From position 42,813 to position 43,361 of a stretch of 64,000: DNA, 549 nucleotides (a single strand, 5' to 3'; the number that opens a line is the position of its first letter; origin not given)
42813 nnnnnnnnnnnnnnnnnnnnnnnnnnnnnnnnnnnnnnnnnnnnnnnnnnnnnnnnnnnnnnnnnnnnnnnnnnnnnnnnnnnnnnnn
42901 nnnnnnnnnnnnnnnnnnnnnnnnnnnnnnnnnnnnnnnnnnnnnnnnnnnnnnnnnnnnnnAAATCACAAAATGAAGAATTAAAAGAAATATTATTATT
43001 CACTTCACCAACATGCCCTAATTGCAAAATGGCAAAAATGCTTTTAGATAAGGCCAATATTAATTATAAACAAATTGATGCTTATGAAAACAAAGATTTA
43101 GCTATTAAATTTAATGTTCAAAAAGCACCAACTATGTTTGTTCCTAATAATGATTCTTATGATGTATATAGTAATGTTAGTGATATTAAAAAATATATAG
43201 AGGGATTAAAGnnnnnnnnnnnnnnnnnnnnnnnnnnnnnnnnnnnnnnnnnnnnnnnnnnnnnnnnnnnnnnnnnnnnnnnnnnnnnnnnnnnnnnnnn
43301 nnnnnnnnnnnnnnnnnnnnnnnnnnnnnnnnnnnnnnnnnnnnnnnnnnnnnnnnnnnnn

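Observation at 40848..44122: Class III RNR with a built-in redoxin domain and coupled thioredoxin reductase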

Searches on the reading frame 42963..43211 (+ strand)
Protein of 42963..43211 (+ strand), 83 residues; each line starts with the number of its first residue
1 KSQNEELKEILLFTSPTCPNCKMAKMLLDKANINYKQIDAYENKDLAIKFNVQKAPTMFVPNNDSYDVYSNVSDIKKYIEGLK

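Call 35: find_related_loci(query=A1, collection=genome_contigs, flank=6000)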
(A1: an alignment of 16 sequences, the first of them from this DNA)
Query A1 (79 aa) in genome_contigs; peptide patterns used: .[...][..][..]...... (x = any residue, [..] = any of these).
600 stretches matched a pattern (row limit reached: there are more); 593 encode a relative of the query (tblastn E <= 1e-3); the best 80 are kept; 80 distinct loci.
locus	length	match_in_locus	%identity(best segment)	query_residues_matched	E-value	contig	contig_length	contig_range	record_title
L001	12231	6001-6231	61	3-79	6e-31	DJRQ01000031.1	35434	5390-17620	MAG TPA_asm: Bacillales bacterium UBA6356 UBA6356_contig_2736, whole genome shotgun sequence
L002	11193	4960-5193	62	2-79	7e-30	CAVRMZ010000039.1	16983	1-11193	MAG: uncultured Bacilli bacterium isolate MFD01299.bin.2.1 genome assembly, contig: contig_146431, whole genome shotgun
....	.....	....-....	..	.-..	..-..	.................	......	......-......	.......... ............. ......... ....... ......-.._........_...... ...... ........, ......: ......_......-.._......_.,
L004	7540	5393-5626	64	1-78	2e-29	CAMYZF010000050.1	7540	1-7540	MAG TPA_asm: uncultured Erysipelotrichaceae bacterium isolate SRR10912541_bin.28_metaWRAP_v1.3_MAG genome assembly, cont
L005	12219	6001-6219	64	4-76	8e-29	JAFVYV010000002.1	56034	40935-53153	MAG: Clostridia bacterium isolate RGIG5519 Sheep_Colon.Co__c258018, whole genome shotgun sequence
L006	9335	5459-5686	62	1-76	1e-28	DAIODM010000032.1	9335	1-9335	MAG TPA_asm: Candidatus Onthovivens sp. isolate CTOTU1924 NODE_2778_length_9335_cov_18.661638, whole genome shotgun sequ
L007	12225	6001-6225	64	5-79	1e-28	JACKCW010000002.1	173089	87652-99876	MAG: Bacillales bacterium isolate HK-STAS-FIRM-1 HK-STAS-FIRM-1_2, whole genome shotgun sequence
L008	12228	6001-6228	64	1-76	7e-29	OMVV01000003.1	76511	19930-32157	uncultured Erysipelotrichaceae bacterium isolate RUG021 genome assembly, contig: scaffold_284, whole genome shotgun sequ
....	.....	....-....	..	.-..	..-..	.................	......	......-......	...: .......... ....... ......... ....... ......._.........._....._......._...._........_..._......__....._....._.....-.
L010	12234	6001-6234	62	1-78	8e-29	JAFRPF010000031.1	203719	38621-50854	MAG: Bacilli bacterium isolate RGIG2675 Goat_Omasum-3__c280389, whole genome shotgun sequence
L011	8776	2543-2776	62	1-78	7e-29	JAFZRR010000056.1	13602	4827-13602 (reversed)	MAG: Bacilli bacterium isolate RGIG8036 Water_buffalos_Rumen-1__c1061416, whole genome shotgun sequence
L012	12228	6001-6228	63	1-76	4e-28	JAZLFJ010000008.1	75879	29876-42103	MAG: Bacilli bacterium isolate T1900045004_TA20190066.MAGScoT_cleanbin_000114 SGB_4339_k141_1186055, whole genome shotgu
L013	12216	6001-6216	65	5-76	4e-28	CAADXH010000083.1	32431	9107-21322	MAG TPA_asm: Bacilli bacterium, isolate HGM10607, WGS project CAADXH010000000 data, contig: ERS396321_61_k85_152518, who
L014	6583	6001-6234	58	2-79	3e-28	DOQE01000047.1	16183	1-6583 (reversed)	MAG TPA_asm: Bacillota bacterium isolate UBA11541 contig_3537, whole genome shotgun sequence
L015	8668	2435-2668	55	2-79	7e-28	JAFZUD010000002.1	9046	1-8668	MAG: Bacilli bacterium isolate RGIG8100 Water_buffalos_Rumen-3__c29004, whole genome shotgun sequence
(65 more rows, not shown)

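Call 52: predict_structure(alignment_id=A2)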
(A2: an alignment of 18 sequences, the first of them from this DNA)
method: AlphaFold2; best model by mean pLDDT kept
length: 83 residues; sequences in the alignment: 18
mean_pLDDT: 90.8   pTM: 0.79
mean pLDDT of the five models: 90.8, 90.4, 89.5, 89.2, 88.7
residues with pLDDT >= 90: 69; 70-90: 8; 50-70: 2; < 50: 4
segments of 3 or more residues with pLDDT < 50: 1-4
pLDDT, mean of each block of 10 residues (from residue 1): 65 95 97 96 93 95 91 97 87
secondary structure, 60 per line:
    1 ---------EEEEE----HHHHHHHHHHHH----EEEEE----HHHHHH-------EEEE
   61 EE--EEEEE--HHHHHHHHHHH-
elements in order: E10-14 H19-30 E35-39 H44-49 E57-62 E65-69 H72-82

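Call 55: fold_search(model_id=the predicted structure, library=pdb)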
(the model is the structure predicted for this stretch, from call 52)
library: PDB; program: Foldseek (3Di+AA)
matches with E <= 10: 1427; with E <= 0.001: 94
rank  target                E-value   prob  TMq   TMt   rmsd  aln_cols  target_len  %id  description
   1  4o32_A                4.3e-05  1.00  0.70  0.66   2.9        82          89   24  Structure of a malarial protein (released 2014-12-24)
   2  4el1_A                4.6e-05  1.00  0.63  0.14   4.0        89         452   24  Crystal structure of oxidized hPDI (abb'xa') (released 2013-04-10)
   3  4o32_C                5.6e-05  1.00  0.68  0.63   3.1        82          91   24  Structure of a malarial protein (released 2014-12-24)
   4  7zsc_C                6.8e-05  1.00  0.63  0.14   3.9        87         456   24  Crystal structure of the heterodimeric human C-P4H-II with truncated alpha subunit (C-P4H-II delta281) (released 2022-11-09)
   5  7vql                  8.3e-05  1.00  0.69  0.52   2.8        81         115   21  de novo designed based on 1r26 (released 2022-06-08)
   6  4o32_B                1.1e-04  1.00  0.69  0.65   2.9        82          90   24  Structure of a malarial protein (released 2014-12-24)
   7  7zsc_D                1.1e-04  1.00  0.63  0.14   3.9        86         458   24  Crystal structure of the heterodimeric human C-P4H-II with truncated alpha subunit (C-P4H-II delta281) (released 2022-11-09)
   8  1uvz_C                1.5e-04  1.00  0.70  0.56   2.9        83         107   20  structure of human thioredoxin 2 (released 2005-06-16)
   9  9nce                  1.7e-04  1.00  0.69  0.57   3.3        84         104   25  Oxidized Treponema pallidum thioredoxin strain Nichols (released 2026-02-11)
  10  8fwj_M                1.8e-04  1.00  0.73  0.71   2.7        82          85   20  Structure of dodecameric KaiC-RS-S413E/S414E complexed with KaiB-RS solved by cryo-EM (released 2023-03-22)
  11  3uvt_A                1.8e-04  1.00  0.64  0.52   3.9        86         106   12  Crystal structure of the third catalytic domain of ERp46 (released 2012-04-11)
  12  9wzl_A                1.8e-04  1.00  0.63  0.23   3.7        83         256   24  Crystal structure of rice protein disulfide isomerase-like protein OsPDIL2-3 a-b domain (released 2026-04-08)
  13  9bxs_E                1.9e-04  1.00  0.74  0.71   2.3        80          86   24  Consensus full-complex model for pre-reduction condition of Bacillus subtilis ribonucleotide reductase complex (released 2025-03-19)
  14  9ncl                  1.9e-04  1.00  0.67  0.55   3.7        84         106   24  Arsenic treated Treponema pallidum thioredoxin strain Nichols (released 2026-02-11)
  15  7vqv                  2.2e-04  1.00  0.68  0.51   2.8        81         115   20  de novo design based on 1r26 (released 2022-06-08)
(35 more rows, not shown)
